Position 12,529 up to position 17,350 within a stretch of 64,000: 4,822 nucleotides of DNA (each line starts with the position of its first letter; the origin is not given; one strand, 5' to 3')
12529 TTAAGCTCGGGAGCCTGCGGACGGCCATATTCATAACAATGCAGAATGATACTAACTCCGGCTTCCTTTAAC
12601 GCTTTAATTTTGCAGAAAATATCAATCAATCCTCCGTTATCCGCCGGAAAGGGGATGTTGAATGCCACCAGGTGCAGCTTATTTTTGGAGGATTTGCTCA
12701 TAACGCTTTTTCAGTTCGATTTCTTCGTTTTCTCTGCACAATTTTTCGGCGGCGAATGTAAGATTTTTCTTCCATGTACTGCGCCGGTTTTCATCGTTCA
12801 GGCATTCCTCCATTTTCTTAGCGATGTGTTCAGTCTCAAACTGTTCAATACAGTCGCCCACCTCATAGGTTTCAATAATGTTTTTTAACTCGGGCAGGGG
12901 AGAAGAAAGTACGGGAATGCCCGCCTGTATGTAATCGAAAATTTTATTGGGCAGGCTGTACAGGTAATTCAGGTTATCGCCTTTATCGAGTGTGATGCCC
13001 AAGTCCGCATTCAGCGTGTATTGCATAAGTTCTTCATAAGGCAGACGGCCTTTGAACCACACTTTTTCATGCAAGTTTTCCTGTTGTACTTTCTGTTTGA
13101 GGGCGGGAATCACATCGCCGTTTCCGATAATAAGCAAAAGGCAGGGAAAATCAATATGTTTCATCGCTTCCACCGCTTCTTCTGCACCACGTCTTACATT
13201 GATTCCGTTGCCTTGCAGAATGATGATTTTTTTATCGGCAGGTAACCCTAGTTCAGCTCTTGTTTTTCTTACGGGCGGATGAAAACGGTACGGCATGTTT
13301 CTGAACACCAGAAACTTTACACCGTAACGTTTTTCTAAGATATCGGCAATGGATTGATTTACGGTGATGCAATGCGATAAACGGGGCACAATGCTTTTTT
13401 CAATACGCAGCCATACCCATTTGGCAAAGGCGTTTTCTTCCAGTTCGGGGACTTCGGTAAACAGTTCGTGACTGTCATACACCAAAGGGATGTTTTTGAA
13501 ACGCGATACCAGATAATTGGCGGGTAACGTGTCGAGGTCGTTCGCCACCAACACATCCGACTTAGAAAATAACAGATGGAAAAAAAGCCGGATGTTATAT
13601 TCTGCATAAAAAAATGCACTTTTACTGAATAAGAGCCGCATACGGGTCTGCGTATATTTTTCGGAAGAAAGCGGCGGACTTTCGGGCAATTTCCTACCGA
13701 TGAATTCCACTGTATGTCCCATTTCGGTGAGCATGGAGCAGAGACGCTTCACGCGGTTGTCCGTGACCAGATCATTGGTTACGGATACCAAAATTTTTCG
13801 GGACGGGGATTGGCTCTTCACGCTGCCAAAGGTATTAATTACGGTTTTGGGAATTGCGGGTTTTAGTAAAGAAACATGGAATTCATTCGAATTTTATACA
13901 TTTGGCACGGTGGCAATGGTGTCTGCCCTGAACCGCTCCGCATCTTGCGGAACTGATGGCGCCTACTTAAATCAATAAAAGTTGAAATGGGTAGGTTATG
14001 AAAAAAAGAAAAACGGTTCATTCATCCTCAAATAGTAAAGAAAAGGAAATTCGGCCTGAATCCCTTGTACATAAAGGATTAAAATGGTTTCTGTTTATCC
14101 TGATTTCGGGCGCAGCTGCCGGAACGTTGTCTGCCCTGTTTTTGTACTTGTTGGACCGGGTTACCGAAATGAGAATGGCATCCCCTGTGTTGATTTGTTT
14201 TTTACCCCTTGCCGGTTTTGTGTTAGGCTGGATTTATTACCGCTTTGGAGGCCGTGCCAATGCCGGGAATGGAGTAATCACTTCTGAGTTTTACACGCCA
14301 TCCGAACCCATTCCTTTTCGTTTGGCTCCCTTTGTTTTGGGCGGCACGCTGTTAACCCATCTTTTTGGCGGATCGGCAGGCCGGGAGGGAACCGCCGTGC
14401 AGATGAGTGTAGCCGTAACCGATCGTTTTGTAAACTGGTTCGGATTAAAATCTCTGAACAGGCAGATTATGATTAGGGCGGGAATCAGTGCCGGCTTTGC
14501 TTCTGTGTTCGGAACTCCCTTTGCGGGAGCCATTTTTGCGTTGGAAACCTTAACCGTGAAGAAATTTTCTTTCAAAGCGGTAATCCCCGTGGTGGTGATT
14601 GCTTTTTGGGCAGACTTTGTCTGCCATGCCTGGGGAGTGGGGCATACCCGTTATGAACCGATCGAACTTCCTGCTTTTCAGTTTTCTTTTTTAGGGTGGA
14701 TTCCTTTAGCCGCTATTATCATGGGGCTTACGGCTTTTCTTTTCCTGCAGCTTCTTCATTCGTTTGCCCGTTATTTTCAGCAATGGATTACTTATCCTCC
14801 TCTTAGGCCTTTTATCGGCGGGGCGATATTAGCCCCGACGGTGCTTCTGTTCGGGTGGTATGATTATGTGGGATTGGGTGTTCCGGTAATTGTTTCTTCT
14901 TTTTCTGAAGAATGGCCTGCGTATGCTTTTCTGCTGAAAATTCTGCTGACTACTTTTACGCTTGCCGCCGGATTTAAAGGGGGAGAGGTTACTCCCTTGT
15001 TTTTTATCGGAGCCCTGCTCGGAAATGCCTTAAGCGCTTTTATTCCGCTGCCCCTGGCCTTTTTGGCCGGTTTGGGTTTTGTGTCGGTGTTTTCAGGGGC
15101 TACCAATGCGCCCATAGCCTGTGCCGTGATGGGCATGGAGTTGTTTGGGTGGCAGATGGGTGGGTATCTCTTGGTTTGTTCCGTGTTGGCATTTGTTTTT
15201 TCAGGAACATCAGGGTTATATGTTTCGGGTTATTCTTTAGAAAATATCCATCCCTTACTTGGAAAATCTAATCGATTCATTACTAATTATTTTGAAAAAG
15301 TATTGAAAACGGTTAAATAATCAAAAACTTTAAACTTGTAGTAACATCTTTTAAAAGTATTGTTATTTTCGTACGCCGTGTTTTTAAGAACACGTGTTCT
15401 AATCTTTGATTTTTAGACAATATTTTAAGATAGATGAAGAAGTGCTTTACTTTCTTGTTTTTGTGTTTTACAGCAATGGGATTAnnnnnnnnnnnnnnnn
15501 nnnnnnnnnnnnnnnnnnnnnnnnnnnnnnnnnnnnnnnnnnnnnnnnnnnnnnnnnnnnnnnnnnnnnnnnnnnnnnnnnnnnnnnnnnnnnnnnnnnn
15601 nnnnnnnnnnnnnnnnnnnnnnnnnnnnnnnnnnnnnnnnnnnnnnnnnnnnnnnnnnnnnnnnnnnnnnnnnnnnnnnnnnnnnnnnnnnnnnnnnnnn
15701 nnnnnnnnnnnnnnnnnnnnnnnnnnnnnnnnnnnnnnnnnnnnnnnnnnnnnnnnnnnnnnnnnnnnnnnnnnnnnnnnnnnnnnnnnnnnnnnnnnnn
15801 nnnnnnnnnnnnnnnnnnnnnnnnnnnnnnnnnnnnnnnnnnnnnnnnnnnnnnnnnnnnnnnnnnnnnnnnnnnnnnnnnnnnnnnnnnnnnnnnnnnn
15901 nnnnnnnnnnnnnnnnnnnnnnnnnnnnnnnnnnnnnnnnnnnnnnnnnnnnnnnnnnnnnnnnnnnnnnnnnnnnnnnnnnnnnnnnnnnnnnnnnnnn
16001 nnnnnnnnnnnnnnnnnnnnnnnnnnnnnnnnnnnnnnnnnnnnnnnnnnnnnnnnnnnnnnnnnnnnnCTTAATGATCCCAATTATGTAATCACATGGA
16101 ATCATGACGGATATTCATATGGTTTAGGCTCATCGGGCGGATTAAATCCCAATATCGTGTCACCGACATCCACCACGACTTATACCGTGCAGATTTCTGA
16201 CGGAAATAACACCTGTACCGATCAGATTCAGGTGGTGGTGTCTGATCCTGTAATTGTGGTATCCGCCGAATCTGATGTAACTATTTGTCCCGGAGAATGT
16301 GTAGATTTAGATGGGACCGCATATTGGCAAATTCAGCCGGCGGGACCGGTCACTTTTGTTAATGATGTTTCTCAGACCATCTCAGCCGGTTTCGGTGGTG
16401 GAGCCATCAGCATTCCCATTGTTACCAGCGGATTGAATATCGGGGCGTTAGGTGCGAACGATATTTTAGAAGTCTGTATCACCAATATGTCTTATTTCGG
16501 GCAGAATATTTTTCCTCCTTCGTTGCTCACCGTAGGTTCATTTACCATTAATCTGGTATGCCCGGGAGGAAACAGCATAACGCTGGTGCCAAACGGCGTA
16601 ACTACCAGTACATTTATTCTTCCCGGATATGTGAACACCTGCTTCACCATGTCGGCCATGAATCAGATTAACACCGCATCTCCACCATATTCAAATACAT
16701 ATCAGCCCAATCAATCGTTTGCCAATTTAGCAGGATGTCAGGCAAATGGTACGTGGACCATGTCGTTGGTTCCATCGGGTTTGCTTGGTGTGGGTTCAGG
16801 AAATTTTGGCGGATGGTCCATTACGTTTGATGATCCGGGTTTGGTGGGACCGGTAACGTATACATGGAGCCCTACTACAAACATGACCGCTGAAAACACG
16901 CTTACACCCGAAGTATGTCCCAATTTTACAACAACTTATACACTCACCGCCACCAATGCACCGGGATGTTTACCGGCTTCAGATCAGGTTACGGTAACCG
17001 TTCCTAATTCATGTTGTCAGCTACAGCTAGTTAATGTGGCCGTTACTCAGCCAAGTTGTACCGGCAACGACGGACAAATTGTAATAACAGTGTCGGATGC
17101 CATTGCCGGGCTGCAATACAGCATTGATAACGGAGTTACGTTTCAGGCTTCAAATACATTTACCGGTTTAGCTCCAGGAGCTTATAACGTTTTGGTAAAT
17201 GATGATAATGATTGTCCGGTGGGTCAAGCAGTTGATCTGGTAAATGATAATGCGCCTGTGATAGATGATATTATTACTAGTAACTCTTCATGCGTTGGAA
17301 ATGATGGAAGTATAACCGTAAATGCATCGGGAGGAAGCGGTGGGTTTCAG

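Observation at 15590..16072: Animal Reelin-repeat-like domain at the N-terminus of a T9SS adhesin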

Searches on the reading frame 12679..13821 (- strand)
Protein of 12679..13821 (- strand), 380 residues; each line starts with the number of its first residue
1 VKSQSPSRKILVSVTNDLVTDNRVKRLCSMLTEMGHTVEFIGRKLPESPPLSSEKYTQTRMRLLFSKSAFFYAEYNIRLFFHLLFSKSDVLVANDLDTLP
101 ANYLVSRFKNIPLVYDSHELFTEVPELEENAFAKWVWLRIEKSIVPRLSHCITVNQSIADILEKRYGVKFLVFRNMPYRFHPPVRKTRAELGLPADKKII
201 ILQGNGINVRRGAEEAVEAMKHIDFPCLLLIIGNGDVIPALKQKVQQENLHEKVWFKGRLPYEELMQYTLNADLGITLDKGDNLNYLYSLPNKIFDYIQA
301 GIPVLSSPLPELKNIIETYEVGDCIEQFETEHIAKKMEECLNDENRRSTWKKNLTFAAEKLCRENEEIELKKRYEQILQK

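Call 8: search_protein_families(library=pfam, proteins=[window:12679-13821:-], max_evalue=0.001)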
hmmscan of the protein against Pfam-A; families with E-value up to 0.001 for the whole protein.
window:12679-13821:- (380 aa): 5 families
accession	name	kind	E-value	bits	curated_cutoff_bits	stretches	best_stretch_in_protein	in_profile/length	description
PF00534.26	Glycos_transf_1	-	2.1e-15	57.1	26.4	1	186-353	4-168/172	Glycosyl transferases group 1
PF13439.12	Glyco_transf_4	-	4.3e-12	46.8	28.5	1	23-169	7-155/170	Glycosyltransferase Family 4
PF13692.12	Glyco_trans_1_4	-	7.8e-10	39.6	27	1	199-343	3-142/142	Glycosyl transferases group 1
PF13579.12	Glyco_trans_4_4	-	4e-08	34.2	29.7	1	23-168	6-147/158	Glycosyl transferase 4-like domain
PF13524.12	Glyco_trans_1_2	-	2.9e-05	24.5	25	1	248-378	27-143/144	Glycosyl transferase-like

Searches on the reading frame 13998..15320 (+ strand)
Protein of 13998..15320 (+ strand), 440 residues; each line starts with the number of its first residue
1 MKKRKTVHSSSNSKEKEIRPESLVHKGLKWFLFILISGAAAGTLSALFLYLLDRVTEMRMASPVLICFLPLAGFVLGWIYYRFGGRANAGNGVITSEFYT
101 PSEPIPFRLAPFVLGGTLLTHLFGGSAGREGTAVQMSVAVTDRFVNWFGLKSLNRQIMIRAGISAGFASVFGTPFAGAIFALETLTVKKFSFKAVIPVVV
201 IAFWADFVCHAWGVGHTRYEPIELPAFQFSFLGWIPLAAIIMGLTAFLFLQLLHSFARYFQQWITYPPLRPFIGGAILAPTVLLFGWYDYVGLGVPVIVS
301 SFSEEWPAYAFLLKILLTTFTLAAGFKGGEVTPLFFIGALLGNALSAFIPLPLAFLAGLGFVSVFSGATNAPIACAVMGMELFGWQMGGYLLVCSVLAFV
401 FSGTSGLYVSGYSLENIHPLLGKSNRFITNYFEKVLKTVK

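Call 8: search_protein_families(library=pfam, proteins=[window:13998-15320:+], max_evalue=0.001)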
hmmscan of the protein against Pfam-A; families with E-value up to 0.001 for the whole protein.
window:13998-15320:+ (440 aa): 1 family
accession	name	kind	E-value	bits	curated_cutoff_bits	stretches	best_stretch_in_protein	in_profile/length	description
PF00654.25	Voltage_CLC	-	3.6e-66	224.1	24.8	1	73-402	2-345/346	Voltage gated chloride channel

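Call 64: search_protein_families(library=ncbifam, proteins=[window:13998-15320:+], max_evalue=0.001)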
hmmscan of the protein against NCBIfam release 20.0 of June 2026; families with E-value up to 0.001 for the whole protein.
window:13998-15320:+ (440 aa): 3 families
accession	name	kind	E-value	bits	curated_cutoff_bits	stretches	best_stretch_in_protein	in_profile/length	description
NF002505.0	PRK01862.1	equivalog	5.1e-19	68.4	482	1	116-402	124-419/577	ClcB-like voltage-gated chloride channel protein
NF003640.0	PRK05277.1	equivalog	4.7e-14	51.9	350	1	109-382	125-413/471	H(+)/Cl(-) exchange transporter ClcA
NF002437.0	PRK01610.1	equivalog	5.5e-11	42.2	425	1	118-402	119-412/429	voltage-gated ClC-type chloride channel ClcB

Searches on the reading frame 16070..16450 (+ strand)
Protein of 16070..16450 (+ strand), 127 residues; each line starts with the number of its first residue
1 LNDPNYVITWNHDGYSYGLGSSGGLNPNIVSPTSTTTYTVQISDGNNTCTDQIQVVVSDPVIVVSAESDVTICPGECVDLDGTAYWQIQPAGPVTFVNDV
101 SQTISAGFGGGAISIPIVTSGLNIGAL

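Call 27: search_protein_families(library=pfam, proteins=[window:16070-16450:+], max_evalue=1)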
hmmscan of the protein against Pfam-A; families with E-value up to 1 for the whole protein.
window:16070-16450:+ (127 aa): 1 family
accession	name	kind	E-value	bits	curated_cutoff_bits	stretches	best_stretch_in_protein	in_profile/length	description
PF07385.18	Lyx_isomer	-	0.12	12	20.8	1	44-103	130-189/222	D-lyxose isomerase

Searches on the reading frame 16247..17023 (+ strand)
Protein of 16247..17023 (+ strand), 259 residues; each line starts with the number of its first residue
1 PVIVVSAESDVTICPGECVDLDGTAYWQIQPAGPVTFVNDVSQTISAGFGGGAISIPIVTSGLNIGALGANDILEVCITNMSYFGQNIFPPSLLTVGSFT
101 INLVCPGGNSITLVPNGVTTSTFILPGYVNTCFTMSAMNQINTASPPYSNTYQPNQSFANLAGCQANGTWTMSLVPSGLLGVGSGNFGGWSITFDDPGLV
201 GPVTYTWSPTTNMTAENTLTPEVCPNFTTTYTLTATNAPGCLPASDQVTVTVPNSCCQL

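Call 27: search_protein_families(library=pfam, proteins=[window:16280-17000:+], max_evalue=1)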
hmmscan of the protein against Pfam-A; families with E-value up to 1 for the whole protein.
window:16280-17000:+ (240 aa): 1 family
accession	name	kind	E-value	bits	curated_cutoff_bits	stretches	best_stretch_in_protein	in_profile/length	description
PF01483.27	P_proprotein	-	0.099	13.2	21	0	85-181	15-84/86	Proprotein convertase P-domain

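Call 75: predict_structure(alignment_id=A4)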
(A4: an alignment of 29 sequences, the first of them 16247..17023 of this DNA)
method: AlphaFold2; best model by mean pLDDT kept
length: 259 residues; sequences in the alignment: 29
mean_pLDDT: 88.1   pTM: 0.75
mean pLDDT of the five models: 88.1, 83.8, 83.5, 81.3, 81.0
residues with pLDDT >= 90: 157; 70-90: 76; 50-70: 25; < 50: 1
segments of 3 or more residues with pLDDT < 50: none
pLDDT, mean of each block of 10 residues (from residue 1): 92 95 93 95 87 93 93 93 88 86 93 76 72 70 72 74 95 89 91 93 95 96 97 91 95 75
secondary structure, 60 per line:
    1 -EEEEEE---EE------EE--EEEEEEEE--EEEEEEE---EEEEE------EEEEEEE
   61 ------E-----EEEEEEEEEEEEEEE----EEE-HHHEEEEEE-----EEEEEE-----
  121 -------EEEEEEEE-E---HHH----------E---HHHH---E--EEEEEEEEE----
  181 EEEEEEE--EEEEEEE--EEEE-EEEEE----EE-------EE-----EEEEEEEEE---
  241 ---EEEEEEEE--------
elements in order: E2-7 E23-30 E33-39 E43-47 E54-60 E73-87 E92-94 E99-104 E110-115 E128-135 H158-161 E168-176 E181-187 E190-196 E199-202 E204-208 E229-237 E244-251

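Call 78: fold_search(model_id=the predicted structure, library=pdb)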
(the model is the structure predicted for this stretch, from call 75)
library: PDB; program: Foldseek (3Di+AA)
matches with E <= 10: 1447; with E <= 0.001: 0
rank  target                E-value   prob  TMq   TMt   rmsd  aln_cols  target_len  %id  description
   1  1p8j_B                3.9e-03  1.00  0.29  0.18   7.5       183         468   12  CRYSTAL STRUCTURE OF THE PROPROTEIN CONVERTASE FURIN (released 2003-07-08)
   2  1p8j_C                4.5e-03  1.00  0.29  0.18   7.5       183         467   12  CRYSTAL STRUCTURE OF THE PROPROTEIN CONVERTASE FURIN (released 2003-07-08)
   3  1p8j_A                5.9e-03  1.00  0.29  0.18   7.1       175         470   12  CRYSTAL STRUCTURE OF THE PROPROTEIN CONVERTASE FURIN (released 2003-07-08)
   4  9fid_A                6.5e-03  1.00  0.32  0.19   6.6       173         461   13  X-ray structure of furin (PCSK3) in complex with the PC1/3 (PCSK1) prodomain mutant R78K,R80A (released 2025-09-10)
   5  1p8j_H                7.2e-03  1.00  0.29  0.18   7.5       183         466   12  CRYSTAL STRUCTURE OF THE PROPROTEIN CONVERTASE FURIN (released 2003-07-08)
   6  7fe5_A                8.0e-03  0.20  0.13  0.17  27.2       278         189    7  AvmM Catalyzes Macrocyclization in Alchivemycin A Biosynthesis (released 2021-09-01)
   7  4omc_A                8.4e-03  1.00  0.32  0.19   6.8       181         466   13  X-ray structure of human furin in complex with the competitive inhibitor meta-guanidinomethyl-Phac-RVR-Amba (released 2014-04-09)
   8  1p8j_F                9.4e-03  1.00  0.29  0.18   7.5       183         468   12  CRYSTAL STRUCTURE OF THE PROPROTEIN CONVERTASE FURIN (released 2003-07-08)
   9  7o1y                  9.9e-03  1.00  0.33  0.20   6.3       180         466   11  X-ray structure of furin in complex with the guanylhydrazone-based inhibitor 2 (mi307) soaked at 0.25 M NaCl (released 2021-09-01)
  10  7o22                  1.1e-02  1.00  0.32  0.19   6.0       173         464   10  X-ray structure of furin in complex with the guanylhydrazone-based inhibitor 4 (mi359) (released 2021-09-01)
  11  5l7u_A                1.1e-02  0.35  0.15  0.08  22.2       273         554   11  Crystal structure of BvGH123 with bound GalNAc (released 2017-03-22)
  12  9fie_C                1.2e-02  1.00  0.31  0.19   6.7       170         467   11  X-ray structure of furin (PCSK3) in complex with the PC1/3 (PCSK1) prodomain mutant R77A,R80A,R81A (released 2025-09-10)
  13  7o1u                  1.3e-02  1.00  0.32  0.19   6.0       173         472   11  X-ray structure of furin in complex with the guanylhydrazone-based inhibitor 1 (BEV241) (released 2021-09-01)
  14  7lcu                  1.3e-02  1.00  0.31  0.19   6.5       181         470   10  X-ray structure of Furin bound to BOS-318, a small molecule inhibitor (released 2022-01-12)
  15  7qy1                  1.3e-02  1.00  0.31  0.19   6.6       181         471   13  X-ray structure of furin in complex with the dichlorophenylpyridine-based inhibitor 4 (released 2022-04-20)
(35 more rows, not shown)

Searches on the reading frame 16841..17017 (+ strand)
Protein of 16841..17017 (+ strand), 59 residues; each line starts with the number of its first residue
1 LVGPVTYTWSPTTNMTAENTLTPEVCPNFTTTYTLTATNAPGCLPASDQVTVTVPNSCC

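Call 36: search_protein_families(library=pfam, proteins=[window:16841-17017:+], max_evalue=10)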
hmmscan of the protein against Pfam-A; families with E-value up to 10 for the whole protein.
seq(59 aa): 1 family
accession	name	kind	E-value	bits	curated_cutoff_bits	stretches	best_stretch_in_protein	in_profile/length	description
PF19406.5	PKD_5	-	0.094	13.1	25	1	12-54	42-84/88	PKD-like domain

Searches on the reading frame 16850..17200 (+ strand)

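Call 27: search_protein_families(library=pfam, proteins=[window:16850-17200:+], max_evalue=1)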
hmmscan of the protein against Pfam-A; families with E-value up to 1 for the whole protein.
window:16850-17200:+ (117 aa): 3 families
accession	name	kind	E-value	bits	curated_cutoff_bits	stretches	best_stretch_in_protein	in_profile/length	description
PF13573.12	SprB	-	5.8e-06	26.3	28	1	63-97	2-37/37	SprB repeat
PF23665.1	CDCP1_CUB_6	-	0.017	15.1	27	1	20-80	6-67/115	CDCP1 CUB domain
PF02012.26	BNR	-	0.1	13.1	27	1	89-99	1-11/12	BNR/Asp-box repeat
